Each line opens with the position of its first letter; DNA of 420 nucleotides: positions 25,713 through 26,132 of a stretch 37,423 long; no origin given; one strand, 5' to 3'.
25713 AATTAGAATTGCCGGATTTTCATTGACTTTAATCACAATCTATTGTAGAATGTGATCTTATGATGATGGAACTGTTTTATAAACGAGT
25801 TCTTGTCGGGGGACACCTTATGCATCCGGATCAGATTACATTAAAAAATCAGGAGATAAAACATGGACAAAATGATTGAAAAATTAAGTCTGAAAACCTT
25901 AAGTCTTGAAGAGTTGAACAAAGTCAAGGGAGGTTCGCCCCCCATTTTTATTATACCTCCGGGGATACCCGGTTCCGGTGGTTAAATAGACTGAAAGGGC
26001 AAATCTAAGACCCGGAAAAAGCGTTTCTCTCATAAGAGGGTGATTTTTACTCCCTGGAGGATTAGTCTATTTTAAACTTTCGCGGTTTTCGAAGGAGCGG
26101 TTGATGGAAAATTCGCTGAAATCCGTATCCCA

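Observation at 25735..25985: Unannotated 40-codon double-glycine-leader peptide gene with its own consensus promoter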

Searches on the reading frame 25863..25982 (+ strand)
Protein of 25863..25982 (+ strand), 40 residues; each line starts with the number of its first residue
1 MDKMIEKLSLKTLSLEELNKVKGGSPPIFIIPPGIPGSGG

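Call 4: search_protein_families(library=ncbifam, proteins=[window:25863-25982:+], max_evalue=10)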
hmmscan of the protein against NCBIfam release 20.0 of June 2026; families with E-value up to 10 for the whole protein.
seq(40 aa): 3 families
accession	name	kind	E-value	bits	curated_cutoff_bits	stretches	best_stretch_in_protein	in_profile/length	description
TIGR01847.1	bacteriocin_sig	domain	0.031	14.9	15.7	1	11-24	2-15/15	bacteriocin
TIGR04149.1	GG_sam_targ_CFB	domain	0.061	13.2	25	1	4-25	3-29/43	TIGR04149 family rSAM-modified RiPP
TIGR03949.1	bact_IIb_cerein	subfamily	0.077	12.8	21.5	1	11-39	2-39/45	class IIb bacteriocin, lactobin A/cerein 7B family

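Call 5: search_protein_families(library=pfam, proteins=[window:25863-25982:+], max_evalue=10)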
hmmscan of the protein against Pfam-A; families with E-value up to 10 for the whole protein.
seq(40 aa): 2 families
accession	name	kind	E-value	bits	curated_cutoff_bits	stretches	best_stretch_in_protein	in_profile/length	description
PF03047.20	ComC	-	0.026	14.7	20.4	1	1-25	1-25/31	COMC family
PF16934.11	Mersacidin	-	0.091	13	27.6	1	9-25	4-20/34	Two-component Enterococcus faecalis cytolysin (EFC)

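Call 7: find_encoding_contigs(protein=window:25863-25982:+, flank=10000, max_places=10)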
Protein seq(40 aa) (40 aa): 5 contigs read that carry it; 5 places shown.
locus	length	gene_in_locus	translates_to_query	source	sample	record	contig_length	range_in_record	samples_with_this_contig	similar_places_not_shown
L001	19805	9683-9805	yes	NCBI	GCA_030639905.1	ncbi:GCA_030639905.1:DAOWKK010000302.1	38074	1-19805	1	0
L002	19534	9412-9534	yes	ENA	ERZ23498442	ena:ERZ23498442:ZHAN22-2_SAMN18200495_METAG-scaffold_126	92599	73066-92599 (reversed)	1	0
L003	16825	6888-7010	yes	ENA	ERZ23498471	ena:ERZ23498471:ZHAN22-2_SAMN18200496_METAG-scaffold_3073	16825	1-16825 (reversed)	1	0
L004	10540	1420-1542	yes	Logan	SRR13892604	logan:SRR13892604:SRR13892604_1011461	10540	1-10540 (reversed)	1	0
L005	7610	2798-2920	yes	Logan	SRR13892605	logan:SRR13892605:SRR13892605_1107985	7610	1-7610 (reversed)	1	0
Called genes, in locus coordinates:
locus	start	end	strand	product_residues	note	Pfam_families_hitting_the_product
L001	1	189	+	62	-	?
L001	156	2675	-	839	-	PF22734:NNH2, PF24883:NPHP3_N (faint), PF20703:nSTAND1 (faint), PF20720:nSTAND3 (faint), PF05729:NACHT, PF13646:HEAT_2 (faint)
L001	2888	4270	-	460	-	PF18195:GatD_N, PF00710:Asparaginase, PF17763:Asparaginase_C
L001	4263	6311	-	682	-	PF02934:GatB_N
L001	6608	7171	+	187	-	PF02659:Mntp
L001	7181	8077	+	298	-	PF01040:UbiA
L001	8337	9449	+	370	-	PF00006:ATP-synt_ab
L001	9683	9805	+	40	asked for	-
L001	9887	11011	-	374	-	PF01266:DAO, PF07992:Pyr_redox_2 (faint)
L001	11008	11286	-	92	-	PF17806:SO_alpha_A3, PF04324:Fer2_BFD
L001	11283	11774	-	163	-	PF13237:Fer4_10 (faint), PF12837:Fer4_6 (faint), PF12838:Fer4_7 (weak), PF00037:Fer4 (weak), PF12797:Fer4_2 (weak)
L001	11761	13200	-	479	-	PF13510:Fer2_4, PF00070:Pyr_redox (faint), PF00890:FAD_binding_2 (faint), PF01134:GIDA (faint), PF01946:Thi4 (weak), PF07992:Pyr_redox_2, PF12831:FAD_oxidored, PF13738:Pyr_redox_3 (weak), +3 more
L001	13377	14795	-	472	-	PF07992:Pyr_redox_2, PF13450:NAD_binding_8 (weak), PF17806:SO_alpha_A3, PF04324:Fer2_BFD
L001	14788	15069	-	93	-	PF13510:Fer2_4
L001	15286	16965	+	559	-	PF01343:Peptidase_S49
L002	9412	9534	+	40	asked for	-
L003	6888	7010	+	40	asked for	-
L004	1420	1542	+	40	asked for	-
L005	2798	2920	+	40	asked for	-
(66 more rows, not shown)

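Call 8: find_homologous_proteins(query=window:25863-25982:+, max_evalue=10)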
Query seq(40 aa) (40 aa): 2 proteins with E <= 10 among 2 candidates.
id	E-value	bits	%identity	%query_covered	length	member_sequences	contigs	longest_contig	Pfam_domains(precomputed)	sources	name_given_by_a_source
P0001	1.6e-17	78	100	100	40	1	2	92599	-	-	-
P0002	3.5e-10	56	70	100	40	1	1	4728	-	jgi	-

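Call 10: find_encoding_contigs(protein=P0002, flank=10000)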
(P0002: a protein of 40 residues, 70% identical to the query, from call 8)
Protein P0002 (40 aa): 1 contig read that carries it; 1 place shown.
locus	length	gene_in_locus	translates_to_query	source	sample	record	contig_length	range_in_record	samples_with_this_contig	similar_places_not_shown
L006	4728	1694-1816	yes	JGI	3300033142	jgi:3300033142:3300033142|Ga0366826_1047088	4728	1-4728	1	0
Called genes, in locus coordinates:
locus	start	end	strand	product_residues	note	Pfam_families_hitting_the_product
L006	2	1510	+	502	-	?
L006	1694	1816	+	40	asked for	-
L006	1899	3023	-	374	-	PF01266:DAO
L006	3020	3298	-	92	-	PF17806:SO_alpha_A3, PF04324:Fer2_BFD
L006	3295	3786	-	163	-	PF13237:Fer4_10 (faint), PF12837:Fer4_6 (faint), PF12838:Fer4_7 (weak), PF00037:Fer4 (weak), PF12797:Fer4_2 (weak)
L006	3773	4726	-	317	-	?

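Call 26: search_protein_representatives(alignment_id=A2)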
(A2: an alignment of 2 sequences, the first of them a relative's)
Query: 2 sequences, 40 profile positions. Proteins with E-value up to 0.001 (for the whole library): 3; up to 1e-10: 1; up to 1e-30: 0. The best 3 are listed.
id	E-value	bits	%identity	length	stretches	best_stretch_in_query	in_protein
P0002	4.2e-24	100.0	-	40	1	1-40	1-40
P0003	4.8e-06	42.2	-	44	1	5-40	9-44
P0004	3.7e-04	36.2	-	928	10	9-19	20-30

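Call 28: find_encoding_contigs(protein=P0003, flank=10000)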
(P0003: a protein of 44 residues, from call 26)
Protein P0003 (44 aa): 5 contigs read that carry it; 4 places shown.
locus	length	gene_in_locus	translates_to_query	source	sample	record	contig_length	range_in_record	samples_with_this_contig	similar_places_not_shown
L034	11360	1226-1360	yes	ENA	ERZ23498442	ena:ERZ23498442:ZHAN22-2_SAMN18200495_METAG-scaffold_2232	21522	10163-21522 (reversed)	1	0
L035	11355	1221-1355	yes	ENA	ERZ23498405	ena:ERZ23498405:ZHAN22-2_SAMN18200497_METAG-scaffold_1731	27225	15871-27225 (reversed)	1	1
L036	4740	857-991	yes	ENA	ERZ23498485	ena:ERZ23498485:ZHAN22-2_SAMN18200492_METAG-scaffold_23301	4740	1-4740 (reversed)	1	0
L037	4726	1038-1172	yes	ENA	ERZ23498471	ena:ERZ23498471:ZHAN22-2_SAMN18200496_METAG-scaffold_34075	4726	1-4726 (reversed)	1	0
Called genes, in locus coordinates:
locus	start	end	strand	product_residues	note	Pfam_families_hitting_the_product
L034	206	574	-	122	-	-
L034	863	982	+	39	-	-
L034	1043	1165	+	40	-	-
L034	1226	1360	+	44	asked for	-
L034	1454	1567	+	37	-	-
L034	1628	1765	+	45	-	-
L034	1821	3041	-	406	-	PF04205:FMN_bind, PF12801:Fer4_5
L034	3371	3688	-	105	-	PF27193:VcrB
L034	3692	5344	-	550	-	PF12838:Fer4_7 (weak)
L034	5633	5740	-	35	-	-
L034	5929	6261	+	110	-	PF18765:Polbeta, PF01909:NTP_transf_2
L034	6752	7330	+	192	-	PF01891:CbiM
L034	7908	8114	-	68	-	-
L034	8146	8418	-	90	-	PF10047:DUF2281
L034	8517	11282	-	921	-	PF13191:AAA_16 (weak), PF07719:TPR_2 (weak), PF13424:TPR_12, PF14559:TPR_19 (weak), PF00515:TPR_1 (weak), PF13414:TPR_11, PF13424:TPR_12, PF00515:TPR_1 (weak), +11 more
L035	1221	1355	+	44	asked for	-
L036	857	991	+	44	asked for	-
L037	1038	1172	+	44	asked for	-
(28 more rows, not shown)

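Call 33: find_homologous_proteins(query=A3, max_evalue=1)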
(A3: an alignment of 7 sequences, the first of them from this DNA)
Query A3 (7 sequences) (40 aa, profile of the alignment): 9 proteins with E <= 1 among 78 candidates.
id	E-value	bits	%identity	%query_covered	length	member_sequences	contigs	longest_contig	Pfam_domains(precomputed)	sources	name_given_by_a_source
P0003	8.0e-24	101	61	78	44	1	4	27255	-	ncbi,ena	-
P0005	2.0e-23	99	43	93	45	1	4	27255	-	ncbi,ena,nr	ncbi:MAG: hypothetical protein KAW12_07900 [Candidatus Aminicenantes bacterium]|nr:hypothetical prot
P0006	5.8e-20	88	50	55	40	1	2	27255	-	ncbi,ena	-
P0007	9.0e-20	88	64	55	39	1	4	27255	-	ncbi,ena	-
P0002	4.2e-17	79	70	100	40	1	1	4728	-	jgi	-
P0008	1.2e-15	75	59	68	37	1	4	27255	-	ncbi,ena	-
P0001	1.7e-15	74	100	100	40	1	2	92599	-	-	-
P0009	2.0e-14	71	73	100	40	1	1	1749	-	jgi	jgi:hypothetical protein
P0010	2.4e-12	64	57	88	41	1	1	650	-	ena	-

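Call 35: find_encoding_contigs(protein=P0009, flank=10000)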
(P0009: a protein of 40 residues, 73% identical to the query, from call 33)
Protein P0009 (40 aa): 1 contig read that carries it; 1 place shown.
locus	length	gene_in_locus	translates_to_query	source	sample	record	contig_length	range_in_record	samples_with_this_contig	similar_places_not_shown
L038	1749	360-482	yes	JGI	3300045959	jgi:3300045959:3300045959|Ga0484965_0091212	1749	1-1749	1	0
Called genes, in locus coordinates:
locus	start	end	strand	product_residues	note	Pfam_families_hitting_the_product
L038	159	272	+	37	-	-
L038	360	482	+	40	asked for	-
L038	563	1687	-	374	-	PF01266:DAO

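Call 36: find_encoding_contigs(protein=P0010, flank=10000)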
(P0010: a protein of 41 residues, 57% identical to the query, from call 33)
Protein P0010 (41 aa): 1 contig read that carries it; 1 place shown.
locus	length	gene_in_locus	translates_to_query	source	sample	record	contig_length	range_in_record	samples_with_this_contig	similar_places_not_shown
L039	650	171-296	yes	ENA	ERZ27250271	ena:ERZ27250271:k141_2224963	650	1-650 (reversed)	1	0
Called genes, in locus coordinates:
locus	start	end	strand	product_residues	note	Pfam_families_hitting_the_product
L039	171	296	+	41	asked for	-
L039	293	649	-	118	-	?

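Call 41: search_protein_families(library=pfam, proteins=[L034:206-574:-, L006:2-1510:+], max_evalue=0.0001)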
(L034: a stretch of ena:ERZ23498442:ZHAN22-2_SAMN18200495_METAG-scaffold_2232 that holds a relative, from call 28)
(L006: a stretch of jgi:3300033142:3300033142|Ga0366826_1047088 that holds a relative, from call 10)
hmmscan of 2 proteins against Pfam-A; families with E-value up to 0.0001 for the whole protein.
L034:206-574:- (122 aa): 0 families

L006:2-1510:+ (502 aa): 1 family
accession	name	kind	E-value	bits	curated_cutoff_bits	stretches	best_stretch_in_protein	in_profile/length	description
PF19313.5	DUF5916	-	4.3e-12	46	22.6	1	27-107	10-87/572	Domain of unknown function (DUF5916)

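Call 43: search_protein_families(library=ncbifam, alignment_id=A5, max_evalue=1)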
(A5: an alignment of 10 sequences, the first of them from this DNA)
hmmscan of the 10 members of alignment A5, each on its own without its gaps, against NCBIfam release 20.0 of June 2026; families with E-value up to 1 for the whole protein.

A. member 1, seq(40 aa): 3 families
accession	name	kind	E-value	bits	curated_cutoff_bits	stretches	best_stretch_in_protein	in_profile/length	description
TIGR01847.1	bacteriocin_sig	domain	0.031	14.9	15.7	1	11-24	2-15/15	bacteriocin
TIGR04149.1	GG_sam_targ_CFB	domain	0.061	13.2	25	1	4-25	3-29/43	TIGR04149 family rSAM-modified RiPP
TIGR03949.1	bact_IIb_cerein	subfamily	0.077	12.8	21.5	1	11-39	2-39/45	class IIb bacteriocin, lactobin A/cerein 7B family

B. families by the number of members that match (of 10 scanned): 5 families
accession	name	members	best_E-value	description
TIGR04149.1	GG_sam_targ_CFB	4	0.029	TIGR04149 family rSAM-modified RiPP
TIGR01847.1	bacteriocin_sig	2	0.031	bacteriocin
TIGR03949.1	bact_IIb_cerein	2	0.042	class IIb bacteriocin, lactobin A/cerein 7B family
TIGR03893.1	lant_SP_1948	2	0.042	lichenicidin A2 family type 2 lantibiotic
NF046113.1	BLP_Lacticasei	2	0.087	bacteriocin-like peptide, LSEI_2386 family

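Call 44: search_solved_structures(query=A5, max_evalue=10)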
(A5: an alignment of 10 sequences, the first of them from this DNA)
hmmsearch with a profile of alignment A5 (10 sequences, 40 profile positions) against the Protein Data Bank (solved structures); distinct sequences matched with E-value up to 10: 2.
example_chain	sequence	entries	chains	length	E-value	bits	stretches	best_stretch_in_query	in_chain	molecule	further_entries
8g9k_A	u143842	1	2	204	1.7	11.5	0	21-31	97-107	THR2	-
2l60_A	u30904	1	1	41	4.5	10.1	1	8-20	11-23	Peptide YY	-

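Call 49: find_homologous_proteins(query=A5, max_evalue=10)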
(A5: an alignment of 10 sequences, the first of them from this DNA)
Query A5 (10 sequences) (40 aa, profile of the alignment): 11 proteins with E <= 10 among 111 candidates.
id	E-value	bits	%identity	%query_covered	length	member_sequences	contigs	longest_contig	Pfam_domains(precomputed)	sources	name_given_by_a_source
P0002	1.1e-18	84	70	100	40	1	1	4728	-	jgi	-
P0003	1.3e-18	84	61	78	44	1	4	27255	-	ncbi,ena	-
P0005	1.6e-18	84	43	93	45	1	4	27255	-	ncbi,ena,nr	ncbi:MAG: hypothetical protein KAW12_07900 [Candidatus Aminicenantes bacterium]|nr:hypothetical prot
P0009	1.7e-18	84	73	100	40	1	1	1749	-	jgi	jgi:hypothetical protein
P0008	2.8e-17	80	59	68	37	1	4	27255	-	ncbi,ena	-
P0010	9.4e-17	78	57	88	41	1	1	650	-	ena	-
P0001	1.3e-16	77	100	100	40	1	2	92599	-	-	-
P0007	2.4e-15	73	64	55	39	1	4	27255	-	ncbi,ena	-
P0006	3.2e-15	73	50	55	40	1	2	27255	-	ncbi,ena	-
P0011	5.3e-3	34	-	-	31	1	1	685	-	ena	-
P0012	1.7e+0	26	40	50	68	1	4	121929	-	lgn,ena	-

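Call 51: find_encoding_contigs(protein=P0012, flank=10000, max_places=3)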
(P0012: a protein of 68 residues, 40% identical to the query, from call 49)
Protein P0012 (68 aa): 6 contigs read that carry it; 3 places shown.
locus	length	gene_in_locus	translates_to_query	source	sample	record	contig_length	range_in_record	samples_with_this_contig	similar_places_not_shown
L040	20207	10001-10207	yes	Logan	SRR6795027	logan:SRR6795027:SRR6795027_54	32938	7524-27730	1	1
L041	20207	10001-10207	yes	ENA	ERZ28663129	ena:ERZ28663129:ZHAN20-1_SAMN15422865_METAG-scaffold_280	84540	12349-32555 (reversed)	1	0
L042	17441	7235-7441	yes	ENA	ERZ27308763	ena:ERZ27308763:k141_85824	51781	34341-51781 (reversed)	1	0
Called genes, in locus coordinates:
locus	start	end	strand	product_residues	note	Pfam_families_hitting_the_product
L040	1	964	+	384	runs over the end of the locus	PF01637:ATPase_2, PF13173:AAA_14 (faint)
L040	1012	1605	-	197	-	PF18291:HU-HIG, PF00216:Bac_DNA_binding (weak)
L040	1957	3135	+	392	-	PF17170:DUF5128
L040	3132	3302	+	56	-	-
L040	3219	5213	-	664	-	PF00535:Glycos_transf_2, PF10111:Glyco_tranf_2_2, PF13641:Glyco_tranf_2_3, PF17039:Glyco_tran_10_N, PF00852:Glyco_transf_10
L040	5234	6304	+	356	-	PF06306:CgtA (weak), PF00535:Glycos_transf_2 (faint)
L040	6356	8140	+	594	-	PF13424:TPR_12 (weak)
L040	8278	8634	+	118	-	PF11589:DUF3244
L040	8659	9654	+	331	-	PF00535:Glycos_transf_2, PF10111:Glyco_tranf_2_2, PF13641:Glyco_tranf_2_3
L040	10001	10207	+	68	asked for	-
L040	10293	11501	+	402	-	PF17170:DUF5128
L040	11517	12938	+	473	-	PF04055:Radical_SAM (weak)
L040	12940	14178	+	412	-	-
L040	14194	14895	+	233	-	-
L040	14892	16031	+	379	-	PF00534:Glycos_transf_1, PF20706:GT4-conflict (weak), PF13692:Glyco_trans_1_4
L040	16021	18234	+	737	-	PF03412:Peptidase_C39, PF00664:ABC_membrane, PF00005:ABC_tran, PF02463:SMC_N (faint)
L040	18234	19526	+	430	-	PF26002:Beta-barrel_AprE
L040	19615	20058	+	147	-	-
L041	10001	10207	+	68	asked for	-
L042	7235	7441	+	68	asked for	-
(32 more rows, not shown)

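Call 52: list_cluster_members(proteins=[P0001, P0003, P0005, P0007, P0009, P0010, P0011])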
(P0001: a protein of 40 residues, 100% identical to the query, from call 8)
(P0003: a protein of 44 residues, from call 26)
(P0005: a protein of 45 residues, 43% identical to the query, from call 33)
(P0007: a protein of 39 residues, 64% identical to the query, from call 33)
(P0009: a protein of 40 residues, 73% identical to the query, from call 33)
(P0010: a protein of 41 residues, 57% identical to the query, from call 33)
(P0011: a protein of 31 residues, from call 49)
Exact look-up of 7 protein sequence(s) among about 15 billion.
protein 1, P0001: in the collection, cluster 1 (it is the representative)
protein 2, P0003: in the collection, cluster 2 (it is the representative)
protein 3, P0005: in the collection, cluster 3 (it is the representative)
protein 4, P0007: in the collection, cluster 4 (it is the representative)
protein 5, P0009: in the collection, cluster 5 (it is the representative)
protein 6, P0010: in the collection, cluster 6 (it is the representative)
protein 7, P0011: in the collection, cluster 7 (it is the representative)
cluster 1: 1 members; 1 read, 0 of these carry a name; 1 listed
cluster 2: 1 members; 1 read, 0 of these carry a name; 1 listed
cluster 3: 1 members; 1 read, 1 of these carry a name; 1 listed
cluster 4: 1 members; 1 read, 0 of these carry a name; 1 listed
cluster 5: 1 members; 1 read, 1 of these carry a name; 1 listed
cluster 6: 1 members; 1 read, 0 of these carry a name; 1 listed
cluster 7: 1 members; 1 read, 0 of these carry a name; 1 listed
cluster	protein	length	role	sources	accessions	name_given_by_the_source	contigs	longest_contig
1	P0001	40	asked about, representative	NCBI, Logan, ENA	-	-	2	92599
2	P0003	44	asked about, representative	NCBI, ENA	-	-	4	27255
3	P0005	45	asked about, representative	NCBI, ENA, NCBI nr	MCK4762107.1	MAG: hypothetical protein KAW12_07900 [Candidatus Aminicenantes bacterium] | hypothetical protein [Candidatus Aminicenantes bacterium]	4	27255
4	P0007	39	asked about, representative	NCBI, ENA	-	-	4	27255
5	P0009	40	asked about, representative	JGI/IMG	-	hypothetical protein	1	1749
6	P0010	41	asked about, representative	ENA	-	-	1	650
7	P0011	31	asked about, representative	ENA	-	-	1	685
